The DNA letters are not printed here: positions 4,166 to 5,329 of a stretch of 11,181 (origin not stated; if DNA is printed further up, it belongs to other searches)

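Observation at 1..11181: Complete, self-closing 11.1-kb genome of a terminase-packaging head-tail virus, at the extreme small end for this virus type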

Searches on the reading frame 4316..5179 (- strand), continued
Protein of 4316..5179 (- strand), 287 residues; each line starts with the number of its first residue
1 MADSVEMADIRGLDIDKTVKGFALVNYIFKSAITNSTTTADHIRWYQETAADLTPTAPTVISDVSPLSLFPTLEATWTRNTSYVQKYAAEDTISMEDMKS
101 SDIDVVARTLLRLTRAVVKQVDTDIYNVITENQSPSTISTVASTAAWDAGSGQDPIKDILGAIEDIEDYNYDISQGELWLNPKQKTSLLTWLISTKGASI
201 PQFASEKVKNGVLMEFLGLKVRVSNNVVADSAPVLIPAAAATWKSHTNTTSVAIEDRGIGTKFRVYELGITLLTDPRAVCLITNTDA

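Call 26: find_related_loci(query=A1, collection=genome_contigs, flank=10000)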
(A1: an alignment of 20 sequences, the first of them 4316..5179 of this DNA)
Query A1 (287 aa) in genome_contigs; peptide patterns used: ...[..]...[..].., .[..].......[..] (x = any residue, [..] = any of these).
29 stretches matched a pattern; 3 encode a relative of the query (tblastn E <= 1e-3); 3 distinct loci.
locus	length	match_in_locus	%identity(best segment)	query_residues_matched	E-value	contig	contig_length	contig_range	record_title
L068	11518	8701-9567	43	1-284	4e-70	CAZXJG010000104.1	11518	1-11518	MAG TPA_asm: uncultured Melioribacteraceae bacterium isolate binchicken_co159_36 genome assembly, contig: NODE_2322_leng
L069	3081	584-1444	39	1-287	5e-57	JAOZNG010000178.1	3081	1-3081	MAG: archaeon isolate GMC4.concoct.133_sub GMC4_74869_length_3081_cov_4.628222, whole genome shotgun sequence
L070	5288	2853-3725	39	1-287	1e-56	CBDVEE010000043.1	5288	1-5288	MAG TPA_asm: uncultured archaeon isolate SRR22302353_concoct_106 genome assembly, contig: ERZ25073599.9988, whole genome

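Call 49: search_protein_families(library=pfam, alignment_id=A5, max_evalue=0.001)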
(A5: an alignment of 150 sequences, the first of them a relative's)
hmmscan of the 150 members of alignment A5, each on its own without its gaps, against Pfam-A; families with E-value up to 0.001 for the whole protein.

A. member 1, L045:9050-9406:+ (118 aa): 0 families

B. families by the number of members that match (of 150 scanned): 18 families
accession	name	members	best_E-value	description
PF13385.13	Laminin_G_3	2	1.2e-18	Concanavalin A-like lectin/glucanases superfamily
PF00589.27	Phage_integrase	1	1e-17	Phage integrase family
PF05869.16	Dam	1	1.1e-17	DNA N-6-adenine-methyltransferase (Dam)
PF00535.33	Glycos_transf_2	1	8.3e-13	Glycosyl transferase family 2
PF00145.23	DNA_methylase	1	1.6e-07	C-5 cytosine-specific DNA methylase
PF00354.24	Pentaxin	1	2.7e-07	Pentaxin family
PF10282.15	Lactonase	1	1.2e-06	Lactonase, 7-bladed beta-propeller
PF13391.12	HNH_2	1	1.6e-05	HNH endonuclease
PF01844.29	HNH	1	4.5e-05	HNH endonuclease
PF09056.16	Phospholip_A2_3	1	5.2e-05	Prokaryotic phospholipase A2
PF01938.26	TRAM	1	6.1e-05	TRAM domain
PF23839.1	DUF7209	1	0.00012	Family of unknown function (DUF7209)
PF13488.11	Gly-zipper_Omp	1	0.00024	Glycine zipper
PF13641.12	Glyco_tranf_2_3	1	0.0003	Glycosyltransferase like family 2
PF07362.18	CcdA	1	0.00043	Post-segregation antitoxin CcdA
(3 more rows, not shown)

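Call 50: search_protein_families(library=pfam, max_evalue=0.001, proteins=[L045:7528-8925:+, L016:3000-4292:+, L022:3714-4823:+, L028:5036-5689:+, L045:261-872:+, L045:869-1471:+, L041:2251-2844:+, L049:1745-2329:+, L021:9826-10380:-, L028:10716-11276:+])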
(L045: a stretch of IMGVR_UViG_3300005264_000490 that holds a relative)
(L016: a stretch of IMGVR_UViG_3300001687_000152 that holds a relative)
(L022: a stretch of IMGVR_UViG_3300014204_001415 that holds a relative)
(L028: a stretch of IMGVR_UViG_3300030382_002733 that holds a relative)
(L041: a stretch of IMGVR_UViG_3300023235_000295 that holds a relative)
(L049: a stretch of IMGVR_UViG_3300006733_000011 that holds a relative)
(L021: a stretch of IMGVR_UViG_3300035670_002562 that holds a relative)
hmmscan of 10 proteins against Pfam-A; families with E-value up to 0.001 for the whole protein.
L045:7528-8925:+ (465 aa): 0 families

L016:3000-4292:+ (430 aa): 0 families

L022:3714-4823:+ (369 aa): 0 families

L028:5036-5689:+ (217 aa): 0 families

L045:261-872:+ (203 aa): 0 families

L045:869-1471:+ (200 aa): 0 families

L041:2251-2844:+ (197 aa): 0 families

L049:1745-2329:+ (194 aa): 0 families

L021:9826-10380:- (184 aa): 0 families

L028:10716-11276:+ (186 aa): 2 families
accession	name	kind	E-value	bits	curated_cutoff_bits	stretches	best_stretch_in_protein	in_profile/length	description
PF00535.33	Glycos_transf_2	-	8.3e-13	49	23.3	1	4-167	1-158/168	Glycosyl transferase family 2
PF13641.12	Glyco_tranf_2_3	-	0.0003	21.3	27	1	3-126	3-121/230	Glycosyltransferase like family 2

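Call 61: search_protein_families(library=pfam, max_evalue=0.001, proteins=[L007:1660-2526:+, L005:8254-8901:+, L028:1123-1734:+, L045:1542-2081:+, L005:3877-4359:-, L030:445-918:-, L041:9429-9869:+, L019:6096-6542:+, L045:3375-3794:+, L062:5636-6064:+])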
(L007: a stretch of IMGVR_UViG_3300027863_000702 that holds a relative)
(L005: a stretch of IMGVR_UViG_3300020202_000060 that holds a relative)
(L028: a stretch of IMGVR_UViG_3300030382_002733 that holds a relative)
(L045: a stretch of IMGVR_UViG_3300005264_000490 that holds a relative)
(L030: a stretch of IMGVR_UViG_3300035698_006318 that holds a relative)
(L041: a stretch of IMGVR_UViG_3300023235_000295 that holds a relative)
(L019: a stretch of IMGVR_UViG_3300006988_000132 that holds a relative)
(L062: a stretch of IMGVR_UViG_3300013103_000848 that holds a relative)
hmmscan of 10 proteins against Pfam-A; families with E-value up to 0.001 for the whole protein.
L007:1660-2526:+ (288 aa): 1 family
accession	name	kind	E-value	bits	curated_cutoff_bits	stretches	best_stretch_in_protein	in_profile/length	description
PF13385.13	Laminin_G_3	-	1.2e-18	68.2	27.6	1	36-203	1-151/151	Concanavalin A-like lectin/glucanases superfamily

L005:8254-8901:+ (215 aa): 1 family
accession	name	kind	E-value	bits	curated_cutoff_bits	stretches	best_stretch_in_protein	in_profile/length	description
PF00589.27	Phage_integrase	-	1e-17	64.9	27.1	1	14-201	5-168/172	Phage integrase family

L028:1123-1734:+ (203 aa): 1 family
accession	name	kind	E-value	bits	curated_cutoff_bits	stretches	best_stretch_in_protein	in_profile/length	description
PF00145.23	DNA_methylase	-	1.6e-07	31.6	22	1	1-76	1-77/324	C-5 cytosine-specific DNA methylase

L045:1542-2081:+ (179 aa): 1 family
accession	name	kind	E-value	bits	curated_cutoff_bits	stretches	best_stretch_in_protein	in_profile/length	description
PF01938.26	TRAM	-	6.1e-05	23.2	21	1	42-96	9-52/61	TRAM domain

L005:3877-4359:- (160 aa): 0 families

L030:445-918:- (157 aa): 0 families

L041:9429-9869:+ (146 aa): 0 families

L019:6096-6542:+ (148 aa): 0 families

L045:3375-3794:+ (139 aa): 0 families

L062:5636-6064:+ (142 aa): 1 family
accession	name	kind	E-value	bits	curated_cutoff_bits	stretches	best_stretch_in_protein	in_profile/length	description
PF00565.23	SNase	-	0.0005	20.9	21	1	58-126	2-75/107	Staphylococcal nuclease homologue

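Call 76: search_protein_families(library=pfam, max_evalue=0.01, proteins=[L007:9017-10159:+, L048:3478-4713:+, L018:7922-9043:+, L020:6218-7267:+, L025:7460-8530:+, L049:7177-8184:+, L014:5866-6768:+, L010:3999-4994:+, L016:9912-10949:+, L009:10366-11369:+])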
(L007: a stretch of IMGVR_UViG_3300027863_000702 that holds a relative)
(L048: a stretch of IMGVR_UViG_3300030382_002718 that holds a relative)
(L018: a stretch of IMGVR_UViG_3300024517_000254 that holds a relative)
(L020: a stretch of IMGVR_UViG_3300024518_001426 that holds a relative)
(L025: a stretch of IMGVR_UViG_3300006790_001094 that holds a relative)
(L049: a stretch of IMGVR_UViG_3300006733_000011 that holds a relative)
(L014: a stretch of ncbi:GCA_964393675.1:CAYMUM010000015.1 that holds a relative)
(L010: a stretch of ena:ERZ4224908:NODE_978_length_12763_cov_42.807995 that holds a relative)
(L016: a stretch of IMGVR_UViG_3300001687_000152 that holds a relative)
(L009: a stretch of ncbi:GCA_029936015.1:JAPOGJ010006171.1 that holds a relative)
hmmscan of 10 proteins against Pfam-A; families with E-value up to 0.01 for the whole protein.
L007:9017-10159:+ (380 aa): 2 families
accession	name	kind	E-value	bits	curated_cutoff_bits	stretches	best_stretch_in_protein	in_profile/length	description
PF13488.11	Gly-zipper_Omp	-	0.00024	21.4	25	1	216-252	1-39/46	Glycine zipper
PF20721.2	C19orf12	-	0.0016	18.7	30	1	200-260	29-84/163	C19orf12-like protein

L048:3478-4713:+ (411 aa): 1 family
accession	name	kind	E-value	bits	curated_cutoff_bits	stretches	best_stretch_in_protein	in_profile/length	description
PF01607.29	CBM_14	-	0.0035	17.9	22.1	1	40-61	28-49/53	Chitin binding Peritrophin-A domain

L018:7922-9043:+ (373 aa): 0 families

L020:6218-7267:+ (349 aa): 0 families

L025:7460-8530:+ (356 aa): 0 families

L049:7177-8184:+ (335 aa): 0 families

L014:5866-6768:+ (300 aa): 0 families

L010:3999-4994:+ (331 aa): 1 family
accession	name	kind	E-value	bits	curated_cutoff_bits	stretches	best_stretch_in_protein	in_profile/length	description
PF18938.6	aRib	-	0.0039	17.4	27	1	46-79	31-65/71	Atypical Rib domain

L016:9912-10949:+ (345 aa): 1 family
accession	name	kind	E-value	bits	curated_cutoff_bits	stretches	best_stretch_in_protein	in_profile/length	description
PF01271.22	Granin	-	0.003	17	25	1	6-120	311-422/585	Granin (chromogranin or secretogranin)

L009:10366-11369:+ (334 aa): 0 families

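Call 77: search_protein_families(library=phrogs, max_evalue=0.01, proteins=[L007:9017-10159:+, L048:3478-4713:+, L018:7922-9043:+, L020:6218-7267:+, L025:7460-8530:+, L049:7177-8184:+, L014:5866-6768:+, L010:3999-4994:+, L005:2819-3277:+, L014:7316-7723:+])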
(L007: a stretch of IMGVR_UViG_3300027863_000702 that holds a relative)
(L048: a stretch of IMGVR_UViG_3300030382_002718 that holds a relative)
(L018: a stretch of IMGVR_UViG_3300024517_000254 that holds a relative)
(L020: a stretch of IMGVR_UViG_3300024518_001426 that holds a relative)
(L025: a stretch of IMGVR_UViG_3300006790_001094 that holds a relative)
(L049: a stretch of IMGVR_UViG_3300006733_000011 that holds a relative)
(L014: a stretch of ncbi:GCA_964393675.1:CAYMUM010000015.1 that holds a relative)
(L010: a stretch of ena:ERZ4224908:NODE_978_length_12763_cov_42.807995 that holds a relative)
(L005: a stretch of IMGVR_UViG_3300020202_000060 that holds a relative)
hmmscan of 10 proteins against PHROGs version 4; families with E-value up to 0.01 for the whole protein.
L007:9017-10159:+ (380 aa): 15 families
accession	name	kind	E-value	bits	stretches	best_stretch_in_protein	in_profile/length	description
phrog_11489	-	unknown function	5.2e-13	49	1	191-267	700-779/1717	-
phrog_1047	-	tail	7.3e-10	38.5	1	209-280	854-929/1251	tail associated lysin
phrog_16692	-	unknown function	1.1e-09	38.3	1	191-255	696-759/1107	-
phrog_18476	-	unknown function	1.7e-06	28.9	1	214-265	68-119/209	-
phrog_34863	-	unknown function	5.6e-06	25.7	1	176-254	364-441/966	-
phrog_23574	-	tail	3.3e-05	22.4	1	206-260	812-865/1441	tail length tape measure protein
phrog_794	-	tail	5.2e-05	23.1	1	200-302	616-714/763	tail length tape measure protein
phrog_24596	-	unknown function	6.2e-05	22.4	1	206-252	709-755/1052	-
phrog_7477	-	unknown function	9.9e-05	23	1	162-250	220-311/313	-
phrog_28412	-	unknown function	0.00018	20.5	1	174-253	886-967/1244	-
phrog_21759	-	unknown function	0.00041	19.4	1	202-261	318-377/968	-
phrog_6056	-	head and packaging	0.00056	20.8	1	216-249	6-39/224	internal virion protein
phrog_8949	-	unknown function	0.00069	20.1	1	204-275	146-216/557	-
phrog_6958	-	head and packaging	0.0033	16.2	1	196-253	133-184/1052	virion structural protein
phrog_37425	-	unknown function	0.0038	17.9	1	212-285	2-76/275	-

L048:3478-4713:+ (411 aa): 0 families

L018:7922-9043:+ (373 aa): 0 families

L020:6218-7267:+ (349 aa): 0 families

L025:7460-8530:+ (356 aa): 0 families

L049:7177-8184:+ (335 aa): 0 families

L014:5866-6768:+ (300 aa): 1 family
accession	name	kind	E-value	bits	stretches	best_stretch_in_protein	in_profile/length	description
phrog_11985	-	head and packaging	0.0063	17.6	0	179-242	51-115/162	head protein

L010:3999-4994:+ (331 aa): 2 families
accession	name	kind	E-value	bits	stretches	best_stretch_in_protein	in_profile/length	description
phrog_10341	-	lysis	0.0052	16.6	1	59-206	41-187/577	endolysin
phrog_28158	-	unknown function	0.009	17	0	191-248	53-109/140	-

L005:2819-3277:+ (152 aa): 0 families

L014:7316-7723:+ (135 aa): 0 families

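Call 89: predict_structure(alignment_id=A1)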
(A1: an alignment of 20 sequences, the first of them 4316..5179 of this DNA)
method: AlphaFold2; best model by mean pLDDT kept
length: 287 residues; sequences in the alignment: 20
mean_pLDDT: 72.9   pTM: 0.71
mean pLDDT of the five models: 72.9, 72.3, 69.3, 66.3, 63.5
residues with pLDDT >= 90: 2; 70-90: 199; 50-70: 53; < 50: 33
segments of 3 or more residues with pLDDT < 50: 1-23, 204-209
pLDDT, mean of each block of 10 residues (from residue 1): 35 38 63 85 77 55 52 68 86 76 73 84 88 83 76 79 84 83 80 65 47 66 75 86 85 76 84 87 80
secondary structure, 60 per line:
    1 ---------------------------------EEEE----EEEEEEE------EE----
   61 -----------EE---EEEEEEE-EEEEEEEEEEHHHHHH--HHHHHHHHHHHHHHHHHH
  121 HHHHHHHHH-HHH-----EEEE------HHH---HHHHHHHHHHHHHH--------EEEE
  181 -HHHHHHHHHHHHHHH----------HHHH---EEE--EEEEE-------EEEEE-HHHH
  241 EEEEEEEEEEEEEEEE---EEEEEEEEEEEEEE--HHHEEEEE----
elements in order: E34-37 E42-48 E77-83 E85-94 H95-100 H103-129 E139-142 H155-168 E177-180 H182-196 H207-210 E214-216 E219-223 E231-235 H237-240 E241-256 E260-273 E279-283

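Call 92: search_protein_representatives(alignment_id=A1)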
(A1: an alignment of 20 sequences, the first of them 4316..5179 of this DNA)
Query: 20 sequences, 287 profile positions. Proteins with E-value up to 0.001 (for the whole library): 316; up to 1e-10: 201; up to 1e-30: 120. The best 150 are listed.
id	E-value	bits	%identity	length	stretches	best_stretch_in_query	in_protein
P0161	4.3e-129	446.1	-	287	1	1-285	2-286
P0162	1.3e-121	421.6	-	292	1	1-287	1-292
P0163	4.3e-106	370.7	-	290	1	1-287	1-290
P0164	6.8e-103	360.2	-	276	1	1-229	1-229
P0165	7.0e-99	347.0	-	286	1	1-287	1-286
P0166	7.0e-97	340.4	-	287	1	1-286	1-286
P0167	7.1e-96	337.1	-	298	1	4-283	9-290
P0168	5.3e-95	334.3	-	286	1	5-286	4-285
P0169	9.7e-95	333.4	-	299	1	1-286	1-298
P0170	4.8e-94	331.1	-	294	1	1-287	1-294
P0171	1.9e-93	329.1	-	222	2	173-287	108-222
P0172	9.6e-92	323.6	-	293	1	4-286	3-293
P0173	7.2e-91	320.7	-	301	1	1-285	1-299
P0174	2.7e-86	305.7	-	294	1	1-285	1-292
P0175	8.1e-86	304.1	-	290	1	1-287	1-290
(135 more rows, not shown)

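Call 93: fold_search(model_id=the predicted structure, library=pdb)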
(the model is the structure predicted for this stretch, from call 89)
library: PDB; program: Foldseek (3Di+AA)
matches with E <= 10: 809; with E <= 0.001: 389
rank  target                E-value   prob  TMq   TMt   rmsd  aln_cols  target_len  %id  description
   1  9ous_A                5.4e-14  1.00  0.63  0.64  10.2       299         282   13  D3 Virion icos (released 2026-03-11)
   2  8cfa_G                7.8e-14  1.00  0.60  0.70   5.6       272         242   13  HK97 Prohead II as part of a DNA packaging complex (released 2023-05-24)
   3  2frp_G                1.2e-13  1.00  0.63  0.73   5.4       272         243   14  Bacteriophage HK97 Expansion Intermediate IV (released 2006-02-07)
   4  8cfa_C                1.2e-13  1.00  0.59  0.69   5.8       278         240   13  HK97 Prohead II as part of a DNA packaging complex (released 2023-05-24)
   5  8cfa_E                2.7e-13  1.00  0.62  0.73   5.4       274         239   14  HK97 Prohead II as part of a DNA packaging complex (released 2023-05-24)
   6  2fte_G                2.9e-13  1.00  0.59  0.69   7.2       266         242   15  Bacteriophage HK97 Expansion Intermediate IV (released 2006-02-07)
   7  2fte_F                2.9e-13  1.00  0.61  0.66   8.3       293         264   16  Bacteriophage HK97 Expansion Intermediate IV (released 2006-02-07)
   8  2fs3_F                3.0e-13  1.00  0.63  0.69   5.7       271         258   15  Bacteriophage HK97 K169Y Head I (released 2006-02-07)
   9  9m66_A                3.4e-13  1.00  0.62  0.66  11.2       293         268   16  Cryo-EM structure of bacteriophage NF5 capsid (released 2025-12-17)
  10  9fy6_A                3.7e-13  1.00  0.65  0.66   7.1       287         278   14  Single particle cryo-EM reconstruction of Bacillus Methanolicus encapsulin nano compartment (released 2025-06-11)
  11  3qpr_G                3.7e-13  1.00  0.59  0.67   6.0       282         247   14  HK97 Prohead I encapsidating inactive virally encoded protease (released 2011-03-30)
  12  8cfa_D                3.9e-13  1.00  0.62  0.73   5.6       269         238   13  HK97 Prohead II as part of a DNA packaging complex (released 2023-05-24)
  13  8cfa_B                4.4e-13  1.00  0.60  0.70   6.3       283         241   16  HK97 Prohead II as part of a DNA packaging complex (released 2023-05-24)
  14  8fqk_A                4.7e-13  1.00  0.60  0.64   6.9       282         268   15  Asymmetric unit of HK97 phage prohead I (released 2023-06-28)
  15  3e8k_G                4.7e-13  1.00  0.58  0.67   6.2       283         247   14  Crystal structure of HK97 Prohead II (released 2009-02-17)
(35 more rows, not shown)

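Call 94: find_related_loci(query=A1, collection=metagenome_contigs, flank=10000)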
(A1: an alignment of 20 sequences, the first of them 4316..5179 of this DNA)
Query A1 (287 aa) in metagenome_contigs; peptide patterns used: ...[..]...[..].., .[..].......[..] (x = any residue, [..] = any of these).
143 stretches matched a pattern; 95 encode a relative of the query (tblastn E <= 1e-3); the best 80 are kept; 80 distinct loci.
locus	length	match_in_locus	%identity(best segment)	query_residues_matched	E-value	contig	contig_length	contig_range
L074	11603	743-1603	98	1-287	0e+0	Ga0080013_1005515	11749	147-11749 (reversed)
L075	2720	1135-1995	98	1-287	0e+0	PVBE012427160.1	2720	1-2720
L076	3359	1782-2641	94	1-287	3e-143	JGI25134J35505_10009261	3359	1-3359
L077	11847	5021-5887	71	1-285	2e-132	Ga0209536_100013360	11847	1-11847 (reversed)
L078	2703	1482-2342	70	1-285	3e-138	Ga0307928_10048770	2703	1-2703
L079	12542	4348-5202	67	1-285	1e-120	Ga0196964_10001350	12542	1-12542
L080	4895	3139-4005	63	1-287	2e-120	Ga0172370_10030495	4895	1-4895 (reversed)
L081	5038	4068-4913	66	1-282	4e-119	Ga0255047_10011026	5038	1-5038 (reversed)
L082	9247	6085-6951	62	1-287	9e-118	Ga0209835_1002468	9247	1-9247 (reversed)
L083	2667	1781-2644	63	1-287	1e-122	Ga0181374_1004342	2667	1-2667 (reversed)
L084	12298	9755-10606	64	4-286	9e-118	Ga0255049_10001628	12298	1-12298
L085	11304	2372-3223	64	4-286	3e-117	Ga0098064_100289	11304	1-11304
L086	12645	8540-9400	62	1-286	6e-117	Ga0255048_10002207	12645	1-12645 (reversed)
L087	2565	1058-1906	64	1-282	2e-119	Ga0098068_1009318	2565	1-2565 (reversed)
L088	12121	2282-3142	61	1-285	9e-114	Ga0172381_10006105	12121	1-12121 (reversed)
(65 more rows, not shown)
